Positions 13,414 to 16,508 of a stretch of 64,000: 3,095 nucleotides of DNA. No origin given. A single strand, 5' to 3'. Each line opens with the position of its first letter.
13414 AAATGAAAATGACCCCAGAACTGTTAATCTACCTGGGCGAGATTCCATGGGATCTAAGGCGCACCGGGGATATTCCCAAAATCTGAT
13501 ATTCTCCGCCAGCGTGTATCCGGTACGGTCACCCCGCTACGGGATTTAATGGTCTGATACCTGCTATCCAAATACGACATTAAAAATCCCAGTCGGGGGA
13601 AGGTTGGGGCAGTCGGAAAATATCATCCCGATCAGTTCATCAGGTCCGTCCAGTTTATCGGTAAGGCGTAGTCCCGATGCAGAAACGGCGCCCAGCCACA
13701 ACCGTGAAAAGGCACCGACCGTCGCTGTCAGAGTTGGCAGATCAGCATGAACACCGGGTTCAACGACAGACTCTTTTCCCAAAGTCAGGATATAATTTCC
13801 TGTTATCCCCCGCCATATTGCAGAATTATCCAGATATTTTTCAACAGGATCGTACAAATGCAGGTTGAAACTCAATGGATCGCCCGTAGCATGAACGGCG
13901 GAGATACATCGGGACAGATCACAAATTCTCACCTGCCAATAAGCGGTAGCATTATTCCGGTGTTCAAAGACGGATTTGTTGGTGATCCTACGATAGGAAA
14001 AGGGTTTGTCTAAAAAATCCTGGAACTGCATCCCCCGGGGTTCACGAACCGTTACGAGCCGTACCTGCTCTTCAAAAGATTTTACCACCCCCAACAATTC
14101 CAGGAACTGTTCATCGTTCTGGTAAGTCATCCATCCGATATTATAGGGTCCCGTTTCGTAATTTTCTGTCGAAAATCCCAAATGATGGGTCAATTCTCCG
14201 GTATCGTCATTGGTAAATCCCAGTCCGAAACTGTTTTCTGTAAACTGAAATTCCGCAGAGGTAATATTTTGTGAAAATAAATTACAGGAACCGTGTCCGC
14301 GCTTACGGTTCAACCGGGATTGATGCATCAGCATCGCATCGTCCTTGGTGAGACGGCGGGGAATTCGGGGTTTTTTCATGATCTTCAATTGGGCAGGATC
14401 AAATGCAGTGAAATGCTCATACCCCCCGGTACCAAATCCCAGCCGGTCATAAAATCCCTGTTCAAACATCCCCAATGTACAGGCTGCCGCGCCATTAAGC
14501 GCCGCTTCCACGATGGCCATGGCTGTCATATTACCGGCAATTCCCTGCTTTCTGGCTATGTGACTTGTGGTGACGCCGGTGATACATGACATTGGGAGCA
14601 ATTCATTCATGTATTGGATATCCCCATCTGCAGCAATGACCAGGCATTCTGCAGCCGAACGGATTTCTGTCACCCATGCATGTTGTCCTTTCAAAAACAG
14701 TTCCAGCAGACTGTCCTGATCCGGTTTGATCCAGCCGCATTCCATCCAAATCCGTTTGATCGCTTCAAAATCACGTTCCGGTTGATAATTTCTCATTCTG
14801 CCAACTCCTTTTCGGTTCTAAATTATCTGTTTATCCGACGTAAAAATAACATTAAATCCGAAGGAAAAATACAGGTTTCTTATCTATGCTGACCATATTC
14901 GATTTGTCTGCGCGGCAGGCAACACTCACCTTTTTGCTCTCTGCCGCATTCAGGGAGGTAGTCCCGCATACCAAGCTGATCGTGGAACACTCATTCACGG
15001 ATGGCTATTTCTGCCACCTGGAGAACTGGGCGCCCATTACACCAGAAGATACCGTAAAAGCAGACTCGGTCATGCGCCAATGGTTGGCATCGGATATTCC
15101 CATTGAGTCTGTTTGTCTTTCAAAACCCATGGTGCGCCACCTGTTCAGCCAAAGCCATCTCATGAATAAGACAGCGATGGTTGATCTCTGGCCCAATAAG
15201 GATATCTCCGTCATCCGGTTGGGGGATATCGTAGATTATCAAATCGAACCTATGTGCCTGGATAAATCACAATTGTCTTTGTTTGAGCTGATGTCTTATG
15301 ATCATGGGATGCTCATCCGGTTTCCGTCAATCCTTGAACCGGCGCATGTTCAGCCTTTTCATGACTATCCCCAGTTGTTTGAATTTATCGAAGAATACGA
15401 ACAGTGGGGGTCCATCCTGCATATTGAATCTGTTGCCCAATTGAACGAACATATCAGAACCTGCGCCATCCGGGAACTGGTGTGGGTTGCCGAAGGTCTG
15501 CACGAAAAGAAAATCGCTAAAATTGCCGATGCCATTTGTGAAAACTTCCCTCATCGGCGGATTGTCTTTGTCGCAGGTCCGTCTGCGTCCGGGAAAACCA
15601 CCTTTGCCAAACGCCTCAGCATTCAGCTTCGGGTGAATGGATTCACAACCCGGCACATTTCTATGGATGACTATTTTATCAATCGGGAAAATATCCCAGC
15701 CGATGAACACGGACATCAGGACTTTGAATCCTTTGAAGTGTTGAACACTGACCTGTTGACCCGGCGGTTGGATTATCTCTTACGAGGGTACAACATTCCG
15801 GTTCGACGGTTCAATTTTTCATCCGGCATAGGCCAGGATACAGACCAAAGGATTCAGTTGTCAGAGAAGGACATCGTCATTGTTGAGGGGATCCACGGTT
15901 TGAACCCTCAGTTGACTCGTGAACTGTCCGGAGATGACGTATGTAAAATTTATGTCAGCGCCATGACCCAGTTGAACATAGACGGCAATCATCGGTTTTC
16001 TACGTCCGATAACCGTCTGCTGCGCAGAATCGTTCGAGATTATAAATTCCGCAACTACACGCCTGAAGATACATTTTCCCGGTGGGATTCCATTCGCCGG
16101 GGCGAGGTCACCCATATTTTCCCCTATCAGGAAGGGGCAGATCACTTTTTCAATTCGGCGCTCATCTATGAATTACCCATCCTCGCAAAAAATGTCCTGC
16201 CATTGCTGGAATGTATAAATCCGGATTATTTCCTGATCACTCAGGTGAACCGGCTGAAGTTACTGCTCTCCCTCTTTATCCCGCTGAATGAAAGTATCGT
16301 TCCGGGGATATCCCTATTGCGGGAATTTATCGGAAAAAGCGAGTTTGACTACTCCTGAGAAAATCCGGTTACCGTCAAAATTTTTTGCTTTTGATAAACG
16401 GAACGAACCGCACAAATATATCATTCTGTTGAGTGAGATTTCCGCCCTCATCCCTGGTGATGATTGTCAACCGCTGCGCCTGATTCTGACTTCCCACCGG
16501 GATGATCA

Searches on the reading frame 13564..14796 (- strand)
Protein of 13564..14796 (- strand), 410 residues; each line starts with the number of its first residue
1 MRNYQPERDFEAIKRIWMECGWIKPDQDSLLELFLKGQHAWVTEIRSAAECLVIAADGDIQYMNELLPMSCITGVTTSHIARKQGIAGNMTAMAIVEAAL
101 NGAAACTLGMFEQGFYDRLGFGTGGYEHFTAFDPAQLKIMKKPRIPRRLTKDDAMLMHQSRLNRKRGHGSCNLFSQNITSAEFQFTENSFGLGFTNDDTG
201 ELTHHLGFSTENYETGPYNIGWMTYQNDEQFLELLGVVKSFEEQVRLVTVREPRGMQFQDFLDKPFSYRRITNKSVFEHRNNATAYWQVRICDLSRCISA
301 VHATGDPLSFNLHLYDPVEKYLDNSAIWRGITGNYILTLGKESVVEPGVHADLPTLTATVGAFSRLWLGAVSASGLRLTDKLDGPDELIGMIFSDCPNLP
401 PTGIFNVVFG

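Call 64: search_protein_families(library=pfam, proteins=[window:13564-14796:-], max_evalue=0.00001)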
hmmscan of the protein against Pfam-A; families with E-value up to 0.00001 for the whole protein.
window:13564-14796:- (410 aa): 1 family
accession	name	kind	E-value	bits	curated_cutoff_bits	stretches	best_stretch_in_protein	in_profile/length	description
PF13527.13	Acetyltransf_9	-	3.7e-06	27.4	25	1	9-123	9-126/127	Acetyltransferase (GNAT) domain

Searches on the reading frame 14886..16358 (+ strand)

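Call 64: search_protein_families(library=pfam, proteins=[window:14886-16358:+], max_evalue=0.00001)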
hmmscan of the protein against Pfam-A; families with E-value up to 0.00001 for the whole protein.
window:14886-16358:+ (490 aa): 1 family
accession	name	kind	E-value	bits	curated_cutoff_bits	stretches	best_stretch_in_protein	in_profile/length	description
PF00485.24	PRK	-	2e-11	44.5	22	1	227-422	2-187/196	Phosphoribulokinase / Uridine kinase family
